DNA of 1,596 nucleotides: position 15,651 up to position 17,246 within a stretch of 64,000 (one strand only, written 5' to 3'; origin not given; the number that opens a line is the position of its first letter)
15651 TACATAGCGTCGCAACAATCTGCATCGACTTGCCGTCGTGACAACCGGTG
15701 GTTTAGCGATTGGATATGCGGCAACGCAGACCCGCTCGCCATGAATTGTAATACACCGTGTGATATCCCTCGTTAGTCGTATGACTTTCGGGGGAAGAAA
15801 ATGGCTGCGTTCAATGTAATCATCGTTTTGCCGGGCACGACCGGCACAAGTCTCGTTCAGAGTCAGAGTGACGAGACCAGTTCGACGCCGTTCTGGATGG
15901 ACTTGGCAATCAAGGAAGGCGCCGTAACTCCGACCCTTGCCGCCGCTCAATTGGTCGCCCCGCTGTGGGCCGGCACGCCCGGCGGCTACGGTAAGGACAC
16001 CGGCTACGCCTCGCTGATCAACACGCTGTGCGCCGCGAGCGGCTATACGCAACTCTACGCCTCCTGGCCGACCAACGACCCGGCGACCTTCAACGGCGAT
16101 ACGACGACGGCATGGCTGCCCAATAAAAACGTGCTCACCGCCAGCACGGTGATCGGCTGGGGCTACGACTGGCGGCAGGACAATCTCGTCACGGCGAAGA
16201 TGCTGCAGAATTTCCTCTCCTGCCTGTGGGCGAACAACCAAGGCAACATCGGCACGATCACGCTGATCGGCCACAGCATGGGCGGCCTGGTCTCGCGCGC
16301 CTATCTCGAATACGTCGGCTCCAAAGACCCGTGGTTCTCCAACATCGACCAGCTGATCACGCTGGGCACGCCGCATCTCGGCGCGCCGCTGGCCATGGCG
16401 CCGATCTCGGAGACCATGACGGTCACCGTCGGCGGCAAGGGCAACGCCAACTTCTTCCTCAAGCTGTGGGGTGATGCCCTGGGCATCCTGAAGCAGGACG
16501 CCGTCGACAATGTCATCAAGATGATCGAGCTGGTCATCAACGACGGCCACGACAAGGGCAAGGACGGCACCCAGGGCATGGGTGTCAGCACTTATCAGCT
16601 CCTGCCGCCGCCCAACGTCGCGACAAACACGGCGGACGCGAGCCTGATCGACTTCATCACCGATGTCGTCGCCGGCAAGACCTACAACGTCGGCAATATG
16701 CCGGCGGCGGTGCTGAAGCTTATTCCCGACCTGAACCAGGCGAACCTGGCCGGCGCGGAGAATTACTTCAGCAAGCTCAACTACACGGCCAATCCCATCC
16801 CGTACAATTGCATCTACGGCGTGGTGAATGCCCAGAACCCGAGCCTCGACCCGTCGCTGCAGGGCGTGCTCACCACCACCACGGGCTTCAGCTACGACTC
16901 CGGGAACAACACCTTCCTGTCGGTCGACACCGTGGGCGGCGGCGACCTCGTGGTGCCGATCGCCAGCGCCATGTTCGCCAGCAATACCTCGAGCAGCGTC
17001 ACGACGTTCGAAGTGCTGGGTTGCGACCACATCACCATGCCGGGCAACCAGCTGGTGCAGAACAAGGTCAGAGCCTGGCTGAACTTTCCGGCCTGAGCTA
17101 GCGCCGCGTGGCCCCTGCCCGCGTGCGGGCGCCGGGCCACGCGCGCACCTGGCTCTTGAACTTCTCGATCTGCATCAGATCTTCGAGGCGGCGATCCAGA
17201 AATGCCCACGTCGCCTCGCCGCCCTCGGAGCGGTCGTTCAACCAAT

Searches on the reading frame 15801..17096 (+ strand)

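Call 70: search_protein_families(library=pfam, proteins=[window:15801-17096:+], max_evalue=0.00001)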
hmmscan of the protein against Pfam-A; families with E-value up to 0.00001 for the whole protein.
window:15801-17096:+ (431 aa): 5 families
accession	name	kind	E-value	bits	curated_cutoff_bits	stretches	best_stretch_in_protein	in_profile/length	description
PF02450.21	LCAT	-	1.2e-10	41.6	21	1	115-201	85-171/392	Lecithin:cholesterol acyltransferase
PF07819.20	PGAP1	-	2.6e-10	40.9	24.3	1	142-199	82-136/233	PGAP1-like alpha/beta domain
PF24096.1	DUF7379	-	2.7e-07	31.2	33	1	137-260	56-180/191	Domain of unknown function (DUF7379)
PF02089.21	Palm_thioest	-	1.2e-06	28.8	26.8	1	149-195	71-113/254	Palmitoyl protein thioesterase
PF05057.20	DUF676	-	3.2e-06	27.2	20.3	1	150-195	77-128/217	Putative serine esterase (DUF676)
